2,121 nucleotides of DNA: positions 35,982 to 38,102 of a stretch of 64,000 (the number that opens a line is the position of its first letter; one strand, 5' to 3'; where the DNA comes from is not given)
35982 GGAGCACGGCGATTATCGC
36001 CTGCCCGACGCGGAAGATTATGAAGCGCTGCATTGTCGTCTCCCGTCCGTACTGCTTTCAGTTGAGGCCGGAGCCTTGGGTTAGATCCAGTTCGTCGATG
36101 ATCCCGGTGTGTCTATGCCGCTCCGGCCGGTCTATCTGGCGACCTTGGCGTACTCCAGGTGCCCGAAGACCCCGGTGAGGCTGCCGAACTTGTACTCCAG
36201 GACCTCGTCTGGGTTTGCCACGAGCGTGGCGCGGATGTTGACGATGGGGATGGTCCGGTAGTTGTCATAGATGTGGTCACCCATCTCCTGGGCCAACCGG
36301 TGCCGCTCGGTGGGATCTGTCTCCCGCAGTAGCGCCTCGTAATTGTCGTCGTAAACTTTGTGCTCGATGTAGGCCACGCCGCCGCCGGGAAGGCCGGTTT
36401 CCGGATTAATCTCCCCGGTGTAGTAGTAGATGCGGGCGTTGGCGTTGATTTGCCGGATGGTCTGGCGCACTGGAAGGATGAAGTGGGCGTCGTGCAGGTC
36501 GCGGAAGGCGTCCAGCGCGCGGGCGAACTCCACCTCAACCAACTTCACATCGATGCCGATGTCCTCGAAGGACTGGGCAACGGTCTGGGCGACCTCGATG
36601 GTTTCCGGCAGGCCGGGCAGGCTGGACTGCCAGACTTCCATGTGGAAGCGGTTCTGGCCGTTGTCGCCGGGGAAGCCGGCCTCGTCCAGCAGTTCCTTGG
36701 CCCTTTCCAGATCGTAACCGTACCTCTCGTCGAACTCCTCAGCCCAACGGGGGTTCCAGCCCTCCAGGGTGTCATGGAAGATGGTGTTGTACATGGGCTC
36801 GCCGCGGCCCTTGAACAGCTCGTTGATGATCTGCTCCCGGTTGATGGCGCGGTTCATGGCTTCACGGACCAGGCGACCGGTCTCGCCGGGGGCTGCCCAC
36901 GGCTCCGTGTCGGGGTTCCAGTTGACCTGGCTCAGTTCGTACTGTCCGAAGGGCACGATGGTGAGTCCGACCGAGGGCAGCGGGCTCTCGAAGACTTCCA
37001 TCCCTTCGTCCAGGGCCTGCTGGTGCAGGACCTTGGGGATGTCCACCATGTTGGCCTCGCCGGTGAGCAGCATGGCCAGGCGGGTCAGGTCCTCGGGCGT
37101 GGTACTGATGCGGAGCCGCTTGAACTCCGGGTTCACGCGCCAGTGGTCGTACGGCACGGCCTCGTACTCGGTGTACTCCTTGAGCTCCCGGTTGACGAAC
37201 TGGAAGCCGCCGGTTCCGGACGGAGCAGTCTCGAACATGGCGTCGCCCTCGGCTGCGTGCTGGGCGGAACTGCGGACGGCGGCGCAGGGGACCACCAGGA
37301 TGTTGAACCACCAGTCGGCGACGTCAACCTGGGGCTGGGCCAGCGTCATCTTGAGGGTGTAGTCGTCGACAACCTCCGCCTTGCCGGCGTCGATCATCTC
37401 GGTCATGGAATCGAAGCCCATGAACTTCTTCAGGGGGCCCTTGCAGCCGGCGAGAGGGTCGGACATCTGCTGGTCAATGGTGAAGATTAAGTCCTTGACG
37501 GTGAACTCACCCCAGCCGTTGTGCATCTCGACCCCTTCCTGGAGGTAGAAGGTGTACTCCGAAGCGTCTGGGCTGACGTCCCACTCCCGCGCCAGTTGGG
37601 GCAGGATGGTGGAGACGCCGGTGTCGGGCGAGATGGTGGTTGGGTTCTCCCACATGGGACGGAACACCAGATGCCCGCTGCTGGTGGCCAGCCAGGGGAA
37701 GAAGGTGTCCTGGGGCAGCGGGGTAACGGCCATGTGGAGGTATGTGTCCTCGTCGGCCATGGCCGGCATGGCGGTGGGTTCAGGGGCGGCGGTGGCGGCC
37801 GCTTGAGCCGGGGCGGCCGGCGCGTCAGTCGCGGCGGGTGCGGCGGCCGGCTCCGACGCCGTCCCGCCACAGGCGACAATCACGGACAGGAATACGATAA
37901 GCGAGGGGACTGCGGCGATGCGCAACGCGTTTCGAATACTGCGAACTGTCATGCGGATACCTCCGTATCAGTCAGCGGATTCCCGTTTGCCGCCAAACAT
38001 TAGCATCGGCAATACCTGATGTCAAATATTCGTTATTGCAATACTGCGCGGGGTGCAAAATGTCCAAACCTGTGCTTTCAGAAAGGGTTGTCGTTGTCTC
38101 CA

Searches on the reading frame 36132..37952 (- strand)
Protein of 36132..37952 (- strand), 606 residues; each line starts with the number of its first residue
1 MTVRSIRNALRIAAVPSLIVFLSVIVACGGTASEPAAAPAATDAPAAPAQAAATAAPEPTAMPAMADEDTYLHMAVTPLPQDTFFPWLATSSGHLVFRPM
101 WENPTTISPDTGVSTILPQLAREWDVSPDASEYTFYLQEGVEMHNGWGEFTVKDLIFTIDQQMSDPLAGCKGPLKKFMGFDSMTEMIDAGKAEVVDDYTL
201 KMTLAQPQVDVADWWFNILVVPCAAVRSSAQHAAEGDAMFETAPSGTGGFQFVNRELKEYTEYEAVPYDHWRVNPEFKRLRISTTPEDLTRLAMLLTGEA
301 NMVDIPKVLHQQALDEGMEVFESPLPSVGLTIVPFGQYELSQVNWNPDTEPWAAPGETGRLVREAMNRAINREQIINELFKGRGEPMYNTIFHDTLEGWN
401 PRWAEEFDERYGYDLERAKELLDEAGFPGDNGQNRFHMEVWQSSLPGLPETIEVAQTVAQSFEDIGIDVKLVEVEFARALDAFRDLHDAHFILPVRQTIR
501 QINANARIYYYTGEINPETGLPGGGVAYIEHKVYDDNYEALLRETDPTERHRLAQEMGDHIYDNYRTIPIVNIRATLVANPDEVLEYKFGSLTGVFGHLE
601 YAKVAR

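Call 79: search_protein_families(library=pfam, proteins=[window:36132-37952:-], max_evalue=0.0001)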
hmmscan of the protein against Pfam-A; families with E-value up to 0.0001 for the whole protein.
window:36132-37952:- (606 aa): 1 family
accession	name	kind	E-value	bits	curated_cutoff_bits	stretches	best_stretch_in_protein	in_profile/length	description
PF00496.27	SBP_bac_5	-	1.6e-55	189.2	32.4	1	116-480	2-330/368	Bacterial extracellular solute-binding proteins, family 5 Middle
